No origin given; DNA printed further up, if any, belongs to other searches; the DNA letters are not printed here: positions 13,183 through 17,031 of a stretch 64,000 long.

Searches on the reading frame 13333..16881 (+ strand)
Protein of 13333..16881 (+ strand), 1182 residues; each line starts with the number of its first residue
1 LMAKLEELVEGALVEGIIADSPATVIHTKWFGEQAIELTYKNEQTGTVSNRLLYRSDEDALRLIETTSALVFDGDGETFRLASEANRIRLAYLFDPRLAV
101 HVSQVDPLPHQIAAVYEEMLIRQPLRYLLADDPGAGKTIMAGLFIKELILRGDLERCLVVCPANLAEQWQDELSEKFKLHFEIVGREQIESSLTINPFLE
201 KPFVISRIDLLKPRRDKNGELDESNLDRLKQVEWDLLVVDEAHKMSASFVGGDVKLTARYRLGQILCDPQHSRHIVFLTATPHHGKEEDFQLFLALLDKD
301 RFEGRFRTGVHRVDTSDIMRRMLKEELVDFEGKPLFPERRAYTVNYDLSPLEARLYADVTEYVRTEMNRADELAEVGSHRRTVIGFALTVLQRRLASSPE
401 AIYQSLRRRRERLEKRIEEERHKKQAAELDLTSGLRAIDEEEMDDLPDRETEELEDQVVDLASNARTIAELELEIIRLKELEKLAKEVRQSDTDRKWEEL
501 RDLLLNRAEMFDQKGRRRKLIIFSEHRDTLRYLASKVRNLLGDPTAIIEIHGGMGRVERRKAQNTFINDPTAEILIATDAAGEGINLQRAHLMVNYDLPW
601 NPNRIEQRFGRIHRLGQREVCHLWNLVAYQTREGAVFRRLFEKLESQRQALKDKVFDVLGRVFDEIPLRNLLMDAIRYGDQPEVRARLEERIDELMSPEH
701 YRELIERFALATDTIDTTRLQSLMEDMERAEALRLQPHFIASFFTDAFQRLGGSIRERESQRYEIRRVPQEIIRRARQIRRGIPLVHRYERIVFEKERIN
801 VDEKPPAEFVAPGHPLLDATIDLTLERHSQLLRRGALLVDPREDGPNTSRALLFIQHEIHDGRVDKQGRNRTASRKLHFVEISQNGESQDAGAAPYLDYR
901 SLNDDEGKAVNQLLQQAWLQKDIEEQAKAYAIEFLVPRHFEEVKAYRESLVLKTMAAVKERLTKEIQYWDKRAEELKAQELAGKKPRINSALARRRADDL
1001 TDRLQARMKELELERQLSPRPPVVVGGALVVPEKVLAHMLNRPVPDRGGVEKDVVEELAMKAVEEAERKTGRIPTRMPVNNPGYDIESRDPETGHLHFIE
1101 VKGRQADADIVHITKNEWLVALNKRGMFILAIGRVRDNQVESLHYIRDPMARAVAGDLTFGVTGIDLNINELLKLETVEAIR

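Call 50: search_protein_families(library=padloc, proteins=[window:13333-16881:+], max_evalue=0.00001)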
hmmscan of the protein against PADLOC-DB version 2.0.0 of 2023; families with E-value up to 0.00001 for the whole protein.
window:13333-16881:+ (1182 aa): 46 families (the best 25 are shown)
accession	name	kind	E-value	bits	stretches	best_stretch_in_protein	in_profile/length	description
PDLC00659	HmaA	-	0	1509.1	1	2-1175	1-1168/1176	SNF2 helicase / DEAD-box helicase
PDLC02620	DrmD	-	2.4e-115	384.7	1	100-723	93-687/1060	DrmD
PDLC02500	BrxHI|BrxHII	-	3.5e-101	338.2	1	78-758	62-707/933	BrxHI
PDLC02621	DrmD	-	5.2e-98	327.5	1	127-662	141-677/1040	DrmD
PDLC02504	BrxHI|BrxHII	-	2.9e-81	271.8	1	76-828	79-780/971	BrxHII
PDLC02572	DrmA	-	7.1e-77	257.3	1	94-631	113-638/1043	DrmA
PDLC02632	DrmD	-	4.6e-71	238.2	1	84-627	108-637/662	DrmD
PDLC02633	DrmD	-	2.7e-56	189.1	1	126-618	144-631/839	DrmD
PDLC02623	DrmD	-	5.6e-56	187.9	2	339-664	401-672/1040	DrmD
PDLC02619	DrmD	-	1.7e-54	183.3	2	100-539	26-435/872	DrmD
PDLC02634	DrmD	-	4.8e-53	178.2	1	103-653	88-621/900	DrmD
PDLC02624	DrmD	-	1.1e-50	170.8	1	145-624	2-475/652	DrmD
PDLC02840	DpdE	-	1.7e-39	133.9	3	481-634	527-673/1091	DpdE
PDLC02853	DpdE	-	9e-37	124.5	1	105-619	96-602/985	DpdE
PDLC02622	DrmD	-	2.6e-36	123.4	1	81-370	104-386/422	DrmD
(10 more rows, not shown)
